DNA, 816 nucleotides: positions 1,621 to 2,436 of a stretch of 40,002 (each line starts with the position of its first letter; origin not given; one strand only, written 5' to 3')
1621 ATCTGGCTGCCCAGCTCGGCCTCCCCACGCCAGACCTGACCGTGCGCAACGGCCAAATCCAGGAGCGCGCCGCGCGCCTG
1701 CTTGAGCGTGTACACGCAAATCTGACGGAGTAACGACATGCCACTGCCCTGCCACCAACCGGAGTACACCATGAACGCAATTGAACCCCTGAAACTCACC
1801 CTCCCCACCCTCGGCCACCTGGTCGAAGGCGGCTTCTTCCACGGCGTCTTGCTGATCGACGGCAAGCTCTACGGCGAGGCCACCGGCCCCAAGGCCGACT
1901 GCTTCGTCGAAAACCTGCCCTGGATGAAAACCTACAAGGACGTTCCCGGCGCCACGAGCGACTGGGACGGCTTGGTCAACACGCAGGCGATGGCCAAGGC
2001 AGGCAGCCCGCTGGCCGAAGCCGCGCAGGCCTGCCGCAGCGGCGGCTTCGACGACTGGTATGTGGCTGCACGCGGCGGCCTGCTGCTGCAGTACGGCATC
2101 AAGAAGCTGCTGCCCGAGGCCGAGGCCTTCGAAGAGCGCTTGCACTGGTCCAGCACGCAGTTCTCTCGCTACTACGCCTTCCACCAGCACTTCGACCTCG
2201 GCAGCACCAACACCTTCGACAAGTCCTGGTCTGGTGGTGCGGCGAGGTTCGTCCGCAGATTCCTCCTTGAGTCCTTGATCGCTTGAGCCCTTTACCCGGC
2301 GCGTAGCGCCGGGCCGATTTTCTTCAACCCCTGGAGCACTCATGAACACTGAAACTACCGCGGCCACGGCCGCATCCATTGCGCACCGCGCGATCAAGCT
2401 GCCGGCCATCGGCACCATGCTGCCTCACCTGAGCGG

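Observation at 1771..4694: Complete DGR with one TR and two VRs: every internal TR/VR mismatch is at a TR adenine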

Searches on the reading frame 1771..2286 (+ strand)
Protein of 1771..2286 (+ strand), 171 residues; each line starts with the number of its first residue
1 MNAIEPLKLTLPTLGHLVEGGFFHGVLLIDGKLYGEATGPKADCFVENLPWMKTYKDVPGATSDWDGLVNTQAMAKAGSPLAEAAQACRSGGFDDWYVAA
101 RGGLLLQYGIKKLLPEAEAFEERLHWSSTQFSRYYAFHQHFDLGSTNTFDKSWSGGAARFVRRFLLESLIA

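Call 11: search_protein_families(library=pfam, proteins=[window:1771-2286:+], max_evalue=0.01)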
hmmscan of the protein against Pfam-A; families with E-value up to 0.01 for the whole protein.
window:1771-2286:+ (171 aa): 0 families

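Call 12: search_protein_families(library=pfam, proteins=[window:1771-2286:+], max_evalue=10)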
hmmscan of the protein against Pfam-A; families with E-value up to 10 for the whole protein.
window:1771-2286:+ (171 aa): 0 families

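Call 13: search_protein_families(library=phrogs, proteins=[window:1771-2286:+], max_evalue=0.01)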
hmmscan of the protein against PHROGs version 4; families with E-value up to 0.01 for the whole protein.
window:1771-2286:+ (171 aa): 1 family
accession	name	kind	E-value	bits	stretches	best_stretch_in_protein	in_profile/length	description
phrog_4245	-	unknown function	5.4e-20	72.8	1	9-164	419-579/583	-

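Call 14: search_protein_families(library=ncbifam, proteins=[window:1771-2286:+], max_evalue=0.1)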
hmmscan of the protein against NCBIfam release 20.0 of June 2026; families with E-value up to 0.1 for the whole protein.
window:1771-2286:+ (171 aa): 0 families

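Call 16: search_dna_similar(query=window:1771-2286:+, collection=phages, mode=protein, max_rows=25)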
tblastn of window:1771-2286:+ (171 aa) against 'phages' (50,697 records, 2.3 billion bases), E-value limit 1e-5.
Records with a match: 25; places in all: 32; records where one place covers at least 80% of the query: 23.
Best place of each record, by identity: <60% 25.
By first word of the organism name: Pseudomonas 25.
By host as written in the record: Pseudomonas aeruginosa 8; Pseudomonas aeruginosa PAO1 5; Pseudomonas syringae CC1557 2; Pseudomonas aeruginosa ST773 (NDM-1-producing) 2; Pseudomonas syringae pv. tomato Pst235 2; Pseudomonas sp. 2; Pseudomonas grimontii MBTL2-21 2; Pseudomonas aeruginosa 382 1; and 1 more.
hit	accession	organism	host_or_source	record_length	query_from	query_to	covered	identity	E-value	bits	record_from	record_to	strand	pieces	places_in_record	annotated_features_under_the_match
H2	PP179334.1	Pseudomonas phage Aurca01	Pseudomonas syringae CC1557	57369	1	169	99%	34.0%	6e-14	74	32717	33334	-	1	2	hypothetical protein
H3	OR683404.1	Pseudomonas phage Haboob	Pseudomonas aeruginosa 382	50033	11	166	91%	36.5%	1e-12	71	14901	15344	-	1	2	hypothetical protein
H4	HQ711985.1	Pseudomonas phage PMG1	Pseudomonas aeruginosa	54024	2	166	96%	33.7%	1e-8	59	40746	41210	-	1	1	hypothetical protein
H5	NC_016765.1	Pseudomonas phage PMG1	Pseudomonas aeruginosa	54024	2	166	96%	33.7%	1e-8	59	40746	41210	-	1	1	hypothetical protein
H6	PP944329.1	Pseudomonas phage phi_D3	Pseudomonas aeruginosa PAO1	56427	2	166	96%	33.7%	1e-8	59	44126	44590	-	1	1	hypothetical protein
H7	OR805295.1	Pseudomonas phage Paride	Pseudomonas aeruginosa PAO1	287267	11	166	91%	35.3%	2e-11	67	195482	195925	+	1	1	hypothetical protein (x2)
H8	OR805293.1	Pseudomonas phage Deifobo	Pseudomonas aeruginosa PAO1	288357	11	166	91%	34.6%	8e-11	65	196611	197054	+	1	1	hypothetical protein (x2)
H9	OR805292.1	Pseudomonas phage Cassandra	Pseudomonas aeruginosa PAO1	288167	1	166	97%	32.0%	1e-9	62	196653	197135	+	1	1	hypothetical protein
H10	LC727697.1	Pseudomonas phage sp. 30-2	Pseudomonas aeruginosa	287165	11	166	91%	34.0%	1e-9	62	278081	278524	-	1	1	hypothetical protein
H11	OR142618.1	Pseudomonas phage Callisto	Pseudomonas aeruginosa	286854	11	166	91%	34.0%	5e-7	54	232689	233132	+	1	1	hypothetical protein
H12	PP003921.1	Pseudomonas phage vB_Pae_U9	Pseudomonas aeruginosa ST773 ...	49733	11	166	91%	33.8%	1e-7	56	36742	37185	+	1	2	hypothetical protein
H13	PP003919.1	Pseudomonas phage vB_Pae_U7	Pseudomonas aeruginosa ST773 ...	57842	11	166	91%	33.8%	1e-7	56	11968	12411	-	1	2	hypothetical protein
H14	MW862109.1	Pseudomonas phage Medea1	Pseudomonas syringae pv. tomato Pst235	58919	14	169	91%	33.5%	1e-14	76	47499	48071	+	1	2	hypothetical protein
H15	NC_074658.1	Pseudomonas phage Medea1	Pseudomonas syringae pv. tomato Pst235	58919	14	169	91%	33.5%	1e-14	76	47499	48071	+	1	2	hypothetical protein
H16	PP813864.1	Pseudomonas phage vB_PaeP_FBPa42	Pseudomonas sp.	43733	11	166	91%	33.3%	3e-7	55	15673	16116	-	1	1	hypothetical protein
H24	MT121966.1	Pseudomonas phage SC_8_H2H8_2017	Pseudomonas sp.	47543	1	152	89%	29.9%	9e-9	59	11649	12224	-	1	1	none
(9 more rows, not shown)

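Call 18: find_homologous_proteins(query=window:1771-2286:+, max_evalue=0.001)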
Query window:1771-2286:+ (171 aa): 88 proteins with E <= 0.001 among 224 candidates.
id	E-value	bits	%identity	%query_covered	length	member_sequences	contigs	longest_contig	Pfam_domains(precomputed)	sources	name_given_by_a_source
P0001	4.0e-113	393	100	100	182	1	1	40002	-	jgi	-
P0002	1.4e-68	248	70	97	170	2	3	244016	PF07603.18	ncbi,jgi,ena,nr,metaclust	ncbi:MAG: hypothetical protein A2Z93_14355 [Curvibacter sp. GWA2_64_110]|nr:MAG: hypothetical protei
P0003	8.4e-68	246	70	97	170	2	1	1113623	-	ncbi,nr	ncbi:MAG: hypothetical protein CK604_00715 [Curvibacter sp. PD_MW3]|nr:MAG: hypothetical protein CK6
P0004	7.4e-65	236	66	100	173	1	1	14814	PF07603.18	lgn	-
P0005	1.8e-64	235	68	97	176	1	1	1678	PF07603.18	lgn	-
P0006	3.2e-64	234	65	99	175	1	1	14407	-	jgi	-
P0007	1.7e-63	232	65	99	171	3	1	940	-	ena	-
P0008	4.2e-63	231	66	97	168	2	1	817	-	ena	-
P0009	6.6e-63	230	66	97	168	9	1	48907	-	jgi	jgi:hypothetical protein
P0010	1.6e-59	219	63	97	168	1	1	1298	-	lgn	-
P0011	1.6e-58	216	61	98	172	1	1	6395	-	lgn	-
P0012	8.1e-58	213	62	97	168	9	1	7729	-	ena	-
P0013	1.2e-55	206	59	100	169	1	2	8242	PF07603.18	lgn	-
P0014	6.1e-55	204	61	93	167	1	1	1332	PF07603.18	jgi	jgi:hypothetical protein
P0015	7.4e-55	204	58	98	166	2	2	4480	PF07603.18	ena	-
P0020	2.8e-53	199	59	98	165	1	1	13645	PF07603.18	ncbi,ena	-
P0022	2.7e-52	195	56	98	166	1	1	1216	PF07603.18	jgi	-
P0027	1.5e-48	183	54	94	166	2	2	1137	PF07603.18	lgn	-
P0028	2.9e-48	182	59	91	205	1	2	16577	PF07603.18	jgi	jgi:hypothetical protein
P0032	9.9e-44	167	54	97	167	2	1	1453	PF07603.18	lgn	-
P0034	9.8e-25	106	42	94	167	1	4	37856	PF07603.18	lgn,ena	-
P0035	1.6e-23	102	39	95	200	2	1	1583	PF07603.18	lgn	-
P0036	1.0e-22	99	42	94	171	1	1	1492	PF07603.18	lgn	-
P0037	2.9e-22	98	36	97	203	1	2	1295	PF07603.18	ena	-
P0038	1.2e-21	96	36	92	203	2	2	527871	PF07603.18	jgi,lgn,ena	-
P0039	6.6e-21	93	33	95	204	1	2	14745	PF07603.18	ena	-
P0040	9.4e-21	93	33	95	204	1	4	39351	PF07603.18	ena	-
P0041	1.6e-20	92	35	91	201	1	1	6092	PF07603.18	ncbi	-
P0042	2.6e-20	91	36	97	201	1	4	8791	PF07603.18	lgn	-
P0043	4.4e-20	90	40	94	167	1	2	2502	PF07603.18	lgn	-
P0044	7.4e-20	90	35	91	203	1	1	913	PF07603.18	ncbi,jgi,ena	jgi:hypothetical protein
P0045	1.7e-19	88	41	93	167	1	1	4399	PF07603.18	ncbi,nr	ncbi:MAG: DUF1566 domain-containing protein [Planctomycetes bacterium]|nr:DUF1566 domain-containing 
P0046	2.7e-19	88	38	91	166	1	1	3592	PF07603.18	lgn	-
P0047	3.5e-19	87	35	94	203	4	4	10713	PF07603.18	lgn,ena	-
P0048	5.7e-19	87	33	90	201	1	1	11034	PF07603.18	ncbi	-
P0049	8.2e-19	86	33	89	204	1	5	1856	PF07603.18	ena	-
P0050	9.3e-19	86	36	94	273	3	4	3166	PF14354.14,PF07603.18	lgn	-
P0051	2.2e-18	85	33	95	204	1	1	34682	PF07603.18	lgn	-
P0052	3.9e-18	84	33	94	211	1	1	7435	PF07603.18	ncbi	-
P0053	1.1e-17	83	33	93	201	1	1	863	PF07603.18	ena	-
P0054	1.3e-17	82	34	90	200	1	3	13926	PF07603.18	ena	-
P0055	1.6e-17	82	32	89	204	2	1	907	PF07603.18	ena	-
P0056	1.8e-17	82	35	89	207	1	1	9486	PF07603.18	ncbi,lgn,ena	-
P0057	2.1e-17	82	33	89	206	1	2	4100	PF07603.18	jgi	jgi:hypothetical protein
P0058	4.8e-17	81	35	89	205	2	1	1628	PF07603.18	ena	-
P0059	4.9e-17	80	33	89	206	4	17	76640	PF07603.18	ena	-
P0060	1.5e-16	79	34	97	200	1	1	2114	PF07603.18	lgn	-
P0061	1.9e-16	79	36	83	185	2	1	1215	PF07603.18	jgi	jgi:Protein of unknown function (DUF1566)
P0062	2.2e-16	78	34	89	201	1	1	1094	PF07603.18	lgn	-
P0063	5.9e-16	77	34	90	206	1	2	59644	PF07603.18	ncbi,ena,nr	ncbi:MAG: DUF1566 domain-containing protein [Pseudomonadales bacterium]|nr:DUF1566 domain-containing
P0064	1.2e-15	76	41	78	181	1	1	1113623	PF07603.18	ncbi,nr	ncbi:MAG: DUF1566 domain-containing protein [Curvibacter sp. PD_MW3]|nr:MAG: DUF1566 domain-containi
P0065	2.4e-15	75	36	84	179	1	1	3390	PF07603.18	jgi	jgi:hypothetical protein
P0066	5.2e-15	74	36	89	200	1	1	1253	PF07603.18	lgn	-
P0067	1.1e-14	73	38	82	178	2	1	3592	PF07603.18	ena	-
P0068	1.2e-14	73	34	89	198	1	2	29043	PF07603.18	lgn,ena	-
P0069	1.3e-14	73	38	95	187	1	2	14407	PF07603.18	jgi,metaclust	metaclust:\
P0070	1.4e-14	73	34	92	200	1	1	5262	PF07603.18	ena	-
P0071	1.5e-14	72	35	87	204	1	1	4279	PF07603.18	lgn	-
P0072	5.6e-14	71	31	91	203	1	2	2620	PF07603.18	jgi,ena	jgi:hypothetical protein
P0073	6.6e-14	70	38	93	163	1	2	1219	PF07603.18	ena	-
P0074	2.9e-13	68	29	96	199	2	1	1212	PF07603.18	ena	-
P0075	4.9e-13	67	32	92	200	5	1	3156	PF07603.18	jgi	-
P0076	1.7e-12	66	32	98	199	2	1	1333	PF07603.18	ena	-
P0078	2.1e-12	65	32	92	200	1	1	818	PF07603.18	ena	-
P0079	3.8e-11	61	32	89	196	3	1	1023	PF07603.18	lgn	-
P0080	6.2e-11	61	29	96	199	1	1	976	PF07603.18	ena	-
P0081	2.2e-10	59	37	77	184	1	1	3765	PF07603.18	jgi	jgi:hypothetical protein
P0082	1.2e-9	56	35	94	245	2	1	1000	PF07603.18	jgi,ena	-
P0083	3.8e-9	55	35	93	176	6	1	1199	PF07603.18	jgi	jgi:hypothetical protein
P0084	4.5e-9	55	38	68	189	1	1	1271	PF07603.18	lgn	-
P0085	6.2e-9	54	36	92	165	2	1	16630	PF07603.18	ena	-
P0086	3.7e-7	48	31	89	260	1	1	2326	PF07603.18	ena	-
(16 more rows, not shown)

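Call 28: predict_structure(alignment_id=A1)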
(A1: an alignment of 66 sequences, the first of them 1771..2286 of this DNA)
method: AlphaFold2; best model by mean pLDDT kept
length: 171 residues; sequences in the alignment: 66
mean_pLDDT: 94.5   pTM: 0.89
mean pLDDT of the five models: 94.5, 94.5, 94.5, 93.8, 93.6
residues with pLDDT >= 90: 154; 70-90: 7; 50-70: 10; < 50: 0
segments of 3 or more residues with pLDDT < 50: none
pLDDT, mean of each block of 10 residues (from residue 1): 66 95 97 97 98 98 99 99 98 98 98 97 96 98 95 97 87 61
secondary structure, 60 per line:
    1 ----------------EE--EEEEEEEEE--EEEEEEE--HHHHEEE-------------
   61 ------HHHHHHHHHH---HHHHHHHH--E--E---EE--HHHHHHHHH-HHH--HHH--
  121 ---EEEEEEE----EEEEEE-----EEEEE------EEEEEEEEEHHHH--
elements in order: E21-29 E32-38 H41-44 E45-47 H67-76 H80-87 H101-109 E124-130 E135-140 E146-150 E157-165 H166-169

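Call 31: fold_search(model_id=the predicted structure, library=pdb)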
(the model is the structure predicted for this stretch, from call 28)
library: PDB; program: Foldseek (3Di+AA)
matches with E <= 10: 222; with E <= 0.001: 1
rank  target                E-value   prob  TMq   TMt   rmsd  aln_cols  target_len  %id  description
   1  8q4e_A                1.8e-05  1.00  0.54  0.69   6.6       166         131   18  Structure of Legionella pneumophila Lcl C-terminal domain (released 2023-12-27)
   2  4eps                  1.3e-02  0.99  0.50  0.20   5.8       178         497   13  Crystal structure of a fimbrial protein (BACOVA_04982) from Bacteroides ovatus ATCC 8483 at 1.85 A resolution (released 2012-06-13)
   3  3bx4_B                2.4e-01  0.23  0.31  0.41   8.5       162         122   11  Crystal structure of the snake venom toxin aggretin (released 2008-08-26)
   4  1c3a_A                3.6e-01  0.18  0.35  0.41   7.9       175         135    8  CRYSTAL STRUCTURE OF FLAVOCETIN-A FROM THE HABU SNAKE VENOM, A NOVEL CYCLIC TETRAMER OF C-TYPE LECTIN-LIKE HETERODIMER (released 2000-03-06)
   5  1iod_A                4.3e-01  0.14  0.32  0.39   8.7       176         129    9  CRYSTAL STRUCTURE OF THE COMPLEX BETWEEN THE COAGULATION FACTOR X BINDING PROTEIN FROM SNAKE VENOM AND THE GLA DOMAIN  (released 2001-06-27)
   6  5n40                  4.6e-01  0.60  0.30  0.16   3.2        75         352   13  Structure of Yersinia pseudotuberculosis adhesin InvE (released 2017-04-12)
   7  2vrp_B                5.6e-01  0.13  0.30  0.38   8.5       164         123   10  Structure of rhodocytin (released 2008-07-08)
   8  3wwk_A                5.9e-01  0.13  0.34  0.40   8.5       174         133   10  Crystal structure of CLEC-2 in complex with rhodocytin (released 2014-10-22)
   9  1oz7_B                6.3e-01  0.20  0.36  0.47   6.6       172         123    9  Crystal structure of Echicetin from the venom of Indian saw-scaled viper (Echis carinatus) at 2.4 resolution (released 2003-12-30)
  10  1wt9_A                7.6e-01  0.04  0.22  0.26  15.1       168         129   13  crystal structure of Aa-X-bp-I, a snake venom protein with the activity of binding to coagulation factor X from Agkist (released 2006-03-07)
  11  1oz7_A                1.1e+00  0.10  0.34  0.41   6.8       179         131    9  Crystal structure of Echicetin from the venom of Indian saw-scaled viper (Echis carinatus) at 2.4 resolution (released 2003-12-30)
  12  1sb2_B                1.2e+00  0.08  0.29  0.37   7.0       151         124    9  High resolution Structure determination of rhodocetin (released 2005-02-01)
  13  8oks_B                1.3e+00  0.16  0.34  0.49   7.2       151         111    8  Crystal structure of Bdellovibrio bacteriovorus Bd2740 C-terminal domain (released 2023-10-25)
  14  3bx4_A                1.3e+00  0.11  0.37  0.44   7.9       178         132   10  Crystal structure of the snake venom toxin aggretin (released 2008-08-26)
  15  2e3x_C                1.6e+00  0.08  0.30  0.40   9.3       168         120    9  Crystal structure of Russell's viper venom metalloproteinase (released 2007-12-11)
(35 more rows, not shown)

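Call 32: fold_search(model_id=the predicted structure, library=viral)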
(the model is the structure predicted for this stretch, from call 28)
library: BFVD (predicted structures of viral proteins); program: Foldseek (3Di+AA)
matches with E <= 10: 279; with E <= 0.001: 16
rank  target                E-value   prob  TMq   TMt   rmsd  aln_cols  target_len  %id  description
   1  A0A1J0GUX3            1.3e-13  1.00  0.80  0.66   2.3       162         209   28  (no name in the UniProt tables at hand)
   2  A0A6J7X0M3            2.9e-10  1.00  0.82  0.25   5.4       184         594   21  Peptidase S74 domain-containing protein [uncultured Caudovirales phage]
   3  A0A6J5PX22            1.7e-09  1.00  0.80  0.15   3.2       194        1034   21  Collagen triple helix repeat [uncultured Caudovirales phage]
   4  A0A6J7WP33            1.8e-09  1.00  0.73  0.33   3.2       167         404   18  DUF1566 domain-containing protein [uncultured Caudovirales phage]
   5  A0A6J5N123            3.2e-09  1.00  0.67  0.62   4.7       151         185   20  DUF1566 domain-containing protein [uncultured Caudovirales phage]
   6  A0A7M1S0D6            9.5e-09  1.00  0.59  0.45   5.0       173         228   16  DUF1566 domain-containing protein [uncultured phage cr10_1]
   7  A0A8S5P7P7            1.5e-08  1.00  0.78  0.33   4.4       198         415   16  Uncharacterized protein [Podoviridae sp. ctU7u6]
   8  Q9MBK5                3.4e-08  1.00  0.60  0.56   5.8       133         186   30  Uncharacterized protein [Pseudomonas phage D3]
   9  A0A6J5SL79            5.6e-08  1.00  0.72  0.72   5.5       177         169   15  DUF1566 domain-containing protein [uncultured Caudovirales phage]
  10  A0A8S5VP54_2          7.7e-08  1.00  0.77  0.11   3.3       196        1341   15  (no name in the UniProt tables at hand)
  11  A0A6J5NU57            1.5e-07  1.00  0.69  0.42   4.4       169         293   21  Uncharacterized protein [uncultured Caudovirales phage]
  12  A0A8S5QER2            1.8e-07  1.00  0.66  0.21   4.0       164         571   18  Nucleoid-associated protein [Siphoviridae sp. ctEIp38]
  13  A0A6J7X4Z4            2.0e-07  1.00  0.66  0.15   6.1       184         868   17  Uncharacterized protein [uncultured Caudovirales phage]
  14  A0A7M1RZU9            3.1e-07  1.00  0.67  0.16   3.5       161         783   16  Uncharacterized protein [uncultured phage cr116_1]
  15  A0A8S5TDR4            7.0e-06  1.00  0.64  0.09   3.7       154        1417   19  Tail fiber protein [Myoviridae sp. ctK5o5]
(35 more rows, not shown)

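Call 33: get_annotated_region(hit=H6, flank=4000)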
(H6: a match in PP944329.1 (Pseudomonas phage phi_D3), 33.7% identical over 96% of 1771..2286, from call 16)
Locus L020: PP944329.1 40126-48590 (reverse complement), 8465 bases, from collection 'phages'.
description: Pseudomonas phage phi_D3, complete genome.
organism: Pseudomonas phage phi_D3 (NCBI taxid 3240799)
taxonomy: Viruses; Duplodnaviria; Heunggongvirae; Uroviricota; Caudoviricetes; Mesyanzhinovviridae; Rabinowitzvirinae; Yuavirus
host: Pseudomonas aeruginosa PAO1; source: -; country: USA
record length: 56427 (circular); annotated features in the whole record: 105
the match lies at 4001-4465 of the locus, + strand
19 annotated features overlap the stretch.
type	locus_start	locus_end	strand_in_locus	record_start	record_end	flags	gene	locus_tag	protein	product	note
CDS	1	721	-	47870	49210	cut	-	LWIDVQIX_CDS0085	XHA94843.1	DnaB-like replicative helicase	-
CDS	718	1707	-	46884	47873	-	-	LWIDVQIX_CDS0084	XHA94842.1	replication initiation protein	-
CDS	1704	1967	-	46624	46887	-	-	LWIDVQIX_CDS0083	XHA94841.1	hypothetical protein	-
CDS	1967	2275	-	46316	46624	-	-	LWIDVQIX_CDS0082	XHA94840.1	CII-like regulator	-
CDS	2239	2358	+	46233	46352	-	-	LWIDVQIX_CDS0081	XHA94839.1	hypothetical protein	-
CDS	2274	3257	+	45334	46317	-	-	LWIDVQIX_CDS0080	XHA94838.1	transcriptional repressor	-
CDS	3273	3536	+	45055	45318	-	-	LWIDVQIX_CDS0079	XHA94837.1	hypothetical protein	-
CDS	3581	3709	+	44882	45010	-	-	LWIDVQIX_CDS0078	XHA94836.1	hypothetical protein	-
CDS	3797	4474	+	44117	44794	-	-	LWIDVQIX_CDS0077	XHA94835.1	hypothetical protein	-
CDS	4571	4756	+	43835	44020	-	-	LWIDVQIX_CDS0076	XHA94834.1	hypothetical protein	-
CDS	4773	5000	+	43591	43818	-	-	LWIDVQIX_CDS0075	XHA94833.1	hypothetical protein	-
CDS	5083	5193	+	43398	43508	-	-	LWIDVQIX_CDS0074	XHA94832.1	hypothetical protein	-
CDS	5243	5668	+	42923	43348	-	-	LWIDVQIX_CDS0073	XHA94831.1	hypothetical protein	-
CDS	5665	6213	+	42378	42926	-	-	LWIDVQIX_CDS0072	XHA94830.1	hypothetical protein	-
CDS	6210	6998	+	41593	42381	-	-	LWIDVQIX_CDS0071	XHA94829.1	hypothetical protein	-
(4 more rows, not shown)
